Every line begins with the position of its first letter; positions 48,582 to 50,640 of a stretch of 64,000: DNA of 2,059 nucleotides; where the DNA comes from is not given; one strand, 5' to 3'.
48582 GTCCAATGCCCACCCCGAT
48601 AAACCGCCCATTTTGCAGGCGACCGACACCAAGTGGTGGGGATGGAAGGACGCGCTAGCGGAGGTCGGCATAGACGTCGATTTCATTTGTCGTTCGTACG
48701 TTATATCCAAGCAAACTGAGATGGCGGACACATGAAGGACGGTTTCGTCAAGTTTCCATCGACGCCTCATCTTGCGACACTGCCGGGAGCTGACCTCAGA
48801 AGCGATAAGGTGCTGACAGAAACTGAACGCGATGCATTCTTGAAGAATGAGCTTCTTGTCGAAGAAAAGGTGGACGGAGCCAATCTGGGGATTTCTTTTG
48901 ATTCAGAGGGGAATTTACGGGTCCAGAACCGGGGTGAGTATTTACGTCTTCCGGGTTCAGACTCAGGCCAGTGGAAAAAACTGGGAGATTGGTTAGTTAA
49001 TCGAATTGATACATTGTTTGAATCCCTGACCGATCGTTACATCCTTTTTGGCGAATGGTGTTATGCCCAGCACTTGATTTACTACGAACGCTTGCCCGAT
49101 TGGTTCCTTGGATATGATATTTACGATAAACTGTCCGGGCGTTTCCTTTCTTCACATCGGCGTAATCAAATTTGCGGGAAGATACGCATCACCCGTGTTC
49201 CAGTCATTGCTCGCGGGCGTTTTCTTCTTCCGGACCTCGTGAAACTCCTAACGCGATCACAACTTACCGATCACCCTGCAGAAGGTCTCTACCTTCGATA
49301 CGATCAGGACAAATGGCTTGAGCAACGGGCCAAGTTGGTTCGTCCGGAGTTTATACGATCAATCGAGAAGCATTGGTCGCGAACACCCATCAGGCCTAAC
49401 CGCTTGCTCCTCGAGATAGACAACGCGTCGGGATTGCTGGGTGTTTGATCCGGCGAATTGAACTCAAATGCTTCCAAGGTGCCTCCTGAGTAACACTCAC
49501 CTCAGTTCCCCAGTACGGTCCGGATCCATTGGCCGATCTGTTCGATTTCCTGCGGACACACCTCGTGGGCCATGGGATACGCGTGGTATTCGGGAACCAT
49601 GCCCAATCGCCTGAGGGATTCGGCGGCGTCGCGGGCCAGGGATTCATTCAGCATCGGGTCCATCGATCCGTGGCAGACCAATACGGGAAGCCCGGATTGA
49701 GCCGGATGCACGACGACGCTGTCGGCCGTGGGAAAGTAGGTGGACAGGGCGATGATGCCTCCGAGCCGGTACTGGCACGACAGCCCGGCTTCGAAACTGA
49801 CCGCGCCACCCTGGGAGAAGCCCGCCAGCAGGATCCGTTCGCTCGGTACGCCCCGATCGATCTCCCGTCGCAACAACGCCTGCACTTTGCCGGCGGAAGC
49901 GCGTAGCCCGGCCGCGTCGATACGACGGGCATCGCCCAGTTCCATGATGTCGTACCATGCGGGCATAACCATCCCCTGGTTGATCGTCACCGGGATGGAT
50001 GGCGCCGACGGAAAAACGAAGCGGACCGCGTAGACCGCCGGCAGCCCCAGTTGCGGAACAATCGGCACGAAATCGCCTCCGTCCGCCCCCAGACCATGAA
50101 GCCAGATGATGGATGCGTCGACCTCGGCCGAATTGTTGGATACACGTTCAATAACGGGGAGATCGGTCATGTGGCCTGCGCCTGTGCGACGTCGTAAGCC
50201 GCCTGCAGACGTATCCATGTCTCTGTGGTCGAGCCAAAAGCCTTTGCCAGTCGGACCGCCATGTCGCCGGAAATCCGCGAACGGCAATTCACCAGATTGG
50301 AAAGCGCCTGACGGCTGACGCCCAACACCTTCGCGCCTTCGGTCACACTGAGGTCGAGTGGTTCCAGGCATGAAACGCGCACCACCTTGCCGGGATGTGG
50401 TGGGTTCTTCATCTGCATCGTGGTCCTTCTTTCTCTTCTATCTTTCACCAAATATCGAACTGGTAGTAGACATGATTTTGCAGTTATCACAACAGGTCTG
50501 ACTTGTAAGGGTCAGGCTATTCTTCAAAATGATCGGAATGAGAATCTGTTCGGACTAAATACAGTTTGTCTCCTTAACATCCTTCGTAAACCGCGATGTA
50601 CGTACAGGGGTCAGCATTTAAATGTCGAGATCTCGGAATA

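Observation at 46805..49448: Low-G+C operon of a DUF3696-type ATPase, a PIN-like nuclease and an RNA ligase: candidate defence or RNA damage-repair system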

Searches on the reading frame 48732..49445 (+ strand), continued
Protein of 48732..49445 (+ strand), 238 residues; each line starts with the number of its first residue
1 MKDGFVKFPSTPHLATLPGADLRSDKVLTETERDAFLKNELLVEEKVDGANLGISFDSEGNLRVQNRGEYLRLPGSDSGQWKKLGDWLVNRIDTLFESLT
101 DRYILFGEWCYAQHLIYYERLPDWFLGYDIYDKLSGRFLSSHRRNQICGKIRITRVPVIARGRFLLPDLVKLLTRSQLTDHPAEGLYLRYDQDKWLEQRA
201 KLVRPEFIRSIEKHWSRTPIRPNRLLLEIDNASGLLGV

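Call 42: find_related_loci(query=A2, collection=genome_contigs, flank=6000)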
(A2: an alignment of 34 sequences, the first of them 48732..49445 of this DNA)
Query A2 (238 aa) in genome_contigs; peptide patterns used: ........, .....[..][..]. (x = any residue, [..] = any of these).
433 stretches matched a pattern; 406 encode a relative of the query (tblastn E <= 1e-3); the best 80 are kept; 80 distinct loci.
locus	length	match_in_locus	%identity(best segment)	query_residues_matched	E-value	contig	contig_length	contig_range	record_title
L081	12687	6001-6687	91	1-231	2e-139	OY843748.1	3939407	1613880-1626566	MAG: bacterium isolate 9408d56b-0626-48ff-8cc4-40385ffb9045 genome assembly, chromosome: 1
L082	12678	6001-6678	70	1-228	2e-110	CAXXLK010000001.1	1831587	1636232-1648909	MAG: Desulfobacterales bacterium isolate c905b435-fdb9-4221-98b7-76b06078fb47 genome assembly, contig: contig_1, whole g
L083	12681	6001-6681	69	1-229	5e-110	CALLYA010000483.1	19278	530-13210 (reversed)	MAG TPA_asm: uncultured Verrucomicrobia bacterium isolate SRR1561990_bin.5_CONCOCT_v1.1_MAG genome assembly, contig: ERZ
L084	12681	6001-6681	69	1-229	2e-109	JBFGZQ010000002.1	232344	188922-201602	MAG: Motiliproteus sp. isolate Mix_sand06.2021.04.G.51 k141_945543_length_232344_cov_75.1761, whole genome shotgun seque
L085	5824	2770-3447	70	1-228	1e-108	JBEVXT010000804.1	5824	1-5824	MAG: Sedimenticola sp. isolate 1_1 TCF1 c_000000001267, whole genome shotgun sequence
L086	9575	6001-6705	67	1-237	4e-107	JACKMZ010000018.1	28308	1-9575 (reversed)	MAG: Gammaproteobacteria bacterium isolate HK-STAS-PROT-131 HK-STAS-PROT-131_18, whole genome shotgun sequence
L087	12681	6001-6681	66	1-229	8e-107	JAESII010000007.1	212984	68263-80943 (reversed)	MAG: Synergistaceae bacterium isolate MAG3 JKF15_7, whole genome shotgun sequence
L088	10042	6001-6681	66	1-229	2e-106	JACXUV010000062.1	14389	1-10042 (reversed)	MAG: Rhodobacterales bacterium isolate DE15.006 scaffold_405, whole genome shotgun sequence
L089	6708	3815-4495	67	1-229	5e-105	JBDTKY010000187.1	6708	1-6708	MAG: Nitrosospira sp. isolate cluster2_bin.89 k127_910653, whole genome shotgun sequence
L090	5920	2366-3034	67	1-225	1e-104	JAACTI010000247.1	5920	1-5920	MAG: Deltaproteobacteria bacterium isolate CG_2015-17_54_20 CG_2015-17_curated_scaffold_25483, whole genome shotgun sequ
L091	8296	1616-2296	67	1-229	3e-104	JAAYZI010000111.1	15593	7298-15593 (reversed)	MAG: Deltaproteobacteria bacterium isolate AS06rmzACSIP_307 243164_AS06, whole genome shotgun sequence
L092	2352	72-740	68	1-225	1e-108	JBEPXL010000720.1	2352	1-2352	MAG: Desulfobacteraceae bacterium isolate 02_S197.metabat2_refined.021 NODE_61868_length_2352_cov_1.670562, whole genome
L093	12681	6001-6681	67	1-229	9e-104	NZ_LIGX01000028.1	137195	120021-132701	Akkermansia glycaniphila strain Pyt scaffold-120, whole genome shotgun sequence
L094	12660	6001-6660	69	1-222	2e-103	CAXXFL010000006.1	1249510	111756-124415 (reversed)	MAG: bacterium isolate 752fb81a-13fd-4ee9-82f2-ea19cd7f7e31 genome assembly, contig: contig_6, whole genome shotgun sequ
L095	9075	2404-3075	64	1-226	2e-102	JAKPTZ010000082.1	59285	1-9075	MAG: Deltaproteobacteria bacterium isolate USPA_maxbin.063 k141_126845, whole genome shotgun sequence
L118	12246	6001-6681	64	1-229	7e-98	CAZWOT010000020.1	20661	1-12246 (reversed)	MAG TPA_asm: uncultured Desulfovibrio sp. isolate SRP141132_co1_68 genome assembly, contig: NODE_2021_length_20661_cov_3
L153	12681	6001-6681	61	1-229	5e-93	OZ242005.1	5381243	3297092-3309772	MAG: Candidatus Latescibacterota bacterium isolate 4361563e-baaa-404a-b280-629f4181b36f genome assembly, chromosome: 1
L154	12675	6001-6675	61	1-227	4e-93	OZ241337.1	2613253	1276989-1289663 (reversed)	MAG: Nitrospirales bacterium isolate f26259d3-4dc5-40e9-b64d-64c16dbef0a4 genome assembly, chromosome: 1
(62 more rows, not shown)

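Call 57: search_protein_families(library=pfam, proteins=[L082:961-2511:+, L082:2511-5435:+, L082:6572-8791:+, L082:8791-9543:+, L153:2488-3177:+, L153:3155-5791:+, L154:4791-5213:-, L118:5598-5936:-], max_evalue=0.001)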
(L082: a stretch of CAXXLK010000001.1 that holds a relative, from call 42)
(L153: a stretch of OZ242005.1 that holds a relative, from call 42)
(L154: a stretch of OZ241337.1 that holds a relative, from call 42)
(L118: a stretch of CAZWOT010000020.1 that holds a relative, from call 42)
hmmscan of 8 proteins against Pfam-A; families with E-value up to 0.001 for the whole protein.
L082:961-2511:+ (517 aa): 2 families
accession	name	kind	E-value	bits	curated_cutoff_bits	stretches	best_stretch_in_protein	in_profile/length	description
PF04326.19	SLFN_AlbA_2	-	4.1e-20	72.9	25.3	1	42-153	1-114/118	Schlafen, AlbA_2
PF21247.3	Fic-like_C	-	2.7e-05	24.4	27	1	446-507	4-64/64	Filamentation induced by cAMP protein Fic-like, C-terminal domain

L082:2511-5435:+ (975 aa): 1 family
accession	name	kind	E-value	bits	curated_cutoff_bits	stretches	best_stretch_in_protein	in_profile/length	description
PF01555.25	N6_N4_Mtase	-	5.1e-18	66.3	26.7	2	127-180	159-205/221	DNA methylase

L082:6572-8791:+ (740 aa): 1 family
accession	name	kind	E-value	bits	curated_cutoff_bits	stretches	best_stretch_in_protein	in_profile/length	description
PF08665.17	PglZ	-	2e-39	135.8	25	1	476-649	2-175/179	PglZ domain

L082:8791-9543:+ (251 aa): 0 families

L153:2488-3177:+ (230 aa): 1 family
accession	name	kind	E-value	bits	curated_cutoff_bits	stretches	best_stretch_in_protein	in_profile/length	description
PF02518.31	HATPase_c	-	0.00075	20.4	26.4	0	48-129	6-81/111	Histidine kinase-, DNA gyrase B-, and HSP90-like ATPase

L153:3155-5791:+ (879 aa): 0 families

L154:4791-5213:- (141 aa): 1 family
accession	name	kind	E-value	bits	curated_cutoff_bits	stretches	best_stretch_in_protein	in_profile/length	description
PF01850.27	PIN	-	8.7e-07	30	23.6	1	6-123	2-111/120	PIN domain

L118:5598-5936:- (113 aa): 1 family
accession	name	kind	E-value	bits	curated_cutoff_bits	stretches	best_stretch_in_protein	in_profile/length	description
PF08681.18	TacA1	-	9.6e-17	61.2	21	1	27-105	1-77/80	Antitoxin TacA 1-like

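Call 81: search_dna_similar(query=window:48732-49445:+, collection=phages, mode=protein, max_rows=15)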
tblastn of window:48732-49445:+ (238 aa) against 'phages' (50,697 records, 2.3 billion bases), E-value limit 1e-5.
Records with a match: 139; places in all: 139; records where one place covers at least 80% of the query: 132.
Best place of each record, by identity: <60% 139.
By first word of the organism name: Staphylococcus 128; uncultured 4; Bacillus 3; Halogranum 2; Salicola 1; Caulobacter 1.
By host as written in the record: Staphylococcus aureus 58; - 24; Staphylococcus sp. 7; Staphylococcus 6; Staphylococcus aureus strain 6409 4; Staphylococcus aureus ATCC 6538 3; Halogranum sp. SS5-1 2; Staphylococcus aureus BCP88 2; and 24 more.
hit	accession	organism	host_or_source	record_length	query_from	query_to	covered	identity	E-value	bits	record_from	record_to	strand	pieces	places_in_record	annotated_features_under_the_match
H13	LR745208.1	uncultured phage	metagenomic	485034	4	225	93%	29.4%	4e-10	65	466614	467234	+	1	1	record has no annotation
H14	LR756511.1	uncultured phage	metagenomic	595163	7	227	93%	28.9%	6e-18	88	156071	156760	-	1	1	record has no annotation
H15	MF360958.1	Salicola phage SCTP-2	Salicola sp. PV4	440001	5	225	93%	28.1%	1e-6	54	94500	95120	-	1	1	101: hypothetical protein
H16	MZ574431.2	Caulobacter phage J4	Caulobacter vibrioides CB15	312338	5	215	89%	27.9%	9e-6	52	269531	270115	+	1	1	hypothetical protein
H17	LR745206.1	uncultured phage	metagenomic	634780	8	209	85%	27.3%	1e-12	72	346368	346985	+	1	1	record has no annotation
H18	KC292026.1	Halogranum tailed virus 1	Halogranum sp. SS5-1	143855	6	224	92%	23.9%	1e-7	58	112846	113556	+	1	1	233: HNH protein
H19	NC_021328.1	Halogranum tailed virus 1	Halogranum sp. SS5-1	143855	6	224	92%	23.9%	1e-7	58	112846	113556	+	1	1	233: RNA ligase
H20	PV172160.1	Staphylococcus phage StAP1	Staphylococcus aureus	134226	34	224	80%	26.6%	7e-10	64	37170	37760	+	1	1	hypothetical protein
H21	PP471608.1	Staphylococcus phage LJLAME001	Staphylococcus sp.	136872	34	224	80%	26.6%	7e-10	64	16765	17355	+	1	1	RNA ligase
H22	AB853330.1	Staphylococcus phage S25-3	isolated from the sewage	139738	34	224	80%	26.6%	7e-10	64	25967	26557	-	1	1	putative RNA ligase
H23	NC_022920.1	Staphylococcus phage S25-3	isolated from the sewage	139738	34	224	80%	26.6%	7e-10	64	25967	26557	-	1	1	RNA ligase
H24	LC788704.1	Staphylococcus phage phiSNIID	sewage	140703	34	224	80%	26.6%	7e-10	64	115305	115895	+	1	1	RNA ligase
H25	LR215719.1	Staphylococcus phage Stab21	-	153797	34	224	80%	26.6%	7e-10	64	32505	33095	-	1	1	g064c: RNA ligase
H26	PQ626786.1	Staphylococcus phage Zeno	Staphylococcus aureus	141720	34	224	80%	26.6%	8e-10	64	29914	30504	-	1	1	RNA ligase family protein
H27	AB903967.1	Staphylococcus phage phiSA12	Staphylococcus aureus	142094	34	224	80%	26.6%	8e-10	64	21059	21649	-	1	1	putative DNA ligase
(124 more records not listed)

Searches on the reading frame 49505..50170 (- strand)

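Call 49: search_protein_families(library=pfam, proteins=[window:49505-50170:-], max_evalue=0.01)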
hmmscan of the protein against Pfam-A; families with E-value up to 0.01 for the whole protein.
window:49505-50170:- (222 aa): 4 families
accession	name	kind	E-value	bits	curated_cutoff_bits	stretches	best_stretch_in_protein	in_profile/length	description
PF02230.22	Abhydrolase_2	-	2.1e-49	168.8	23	1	8-219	4-216/217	Phospholipase/Carboxylesterase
PF12146.15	Hydrolase_4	-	4.4e-05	23.3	27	0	103-152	68-117/239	Serine aminopeptidase, S33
PF12697.13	Abhydrolase_6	-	0.001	20.2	26.3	1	21-154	1-101/217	Alpha/beta hydrolase family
PF01738.24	DLH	-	0.0015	18.6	21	1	104-201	90-185/217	Dienelactone hydrolase family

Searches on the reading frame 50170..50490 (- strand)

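Call 49: search_protein_families(library=pfam, proteins=[window:50170-50490:-], max_evalue=0.01)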
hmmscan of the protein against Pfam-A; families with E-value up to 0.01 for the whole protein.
window:50170-50490:- (107 aa): 4 families
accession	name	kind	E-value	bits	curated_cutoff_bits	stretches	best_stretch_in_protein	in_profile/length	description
PF01381.28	HTH_3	-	2.3e-09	37.6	23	1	42-91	5-53/55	Helix-turn-helix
PF13560.12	HTH_31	-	0.0001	22.9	27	1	16-89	7-58/64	Helix-turn-helix domain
PF07022.19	Phage_CI_repr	-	0.0064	17.2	22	0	53-86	19-51/65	Bacteriophage CI repressor helix-turn-helix domain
PF15943.11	YdaS_toxin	-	0.0066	16.7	30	0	53-84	15-46/65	Bacterial toxin YdaS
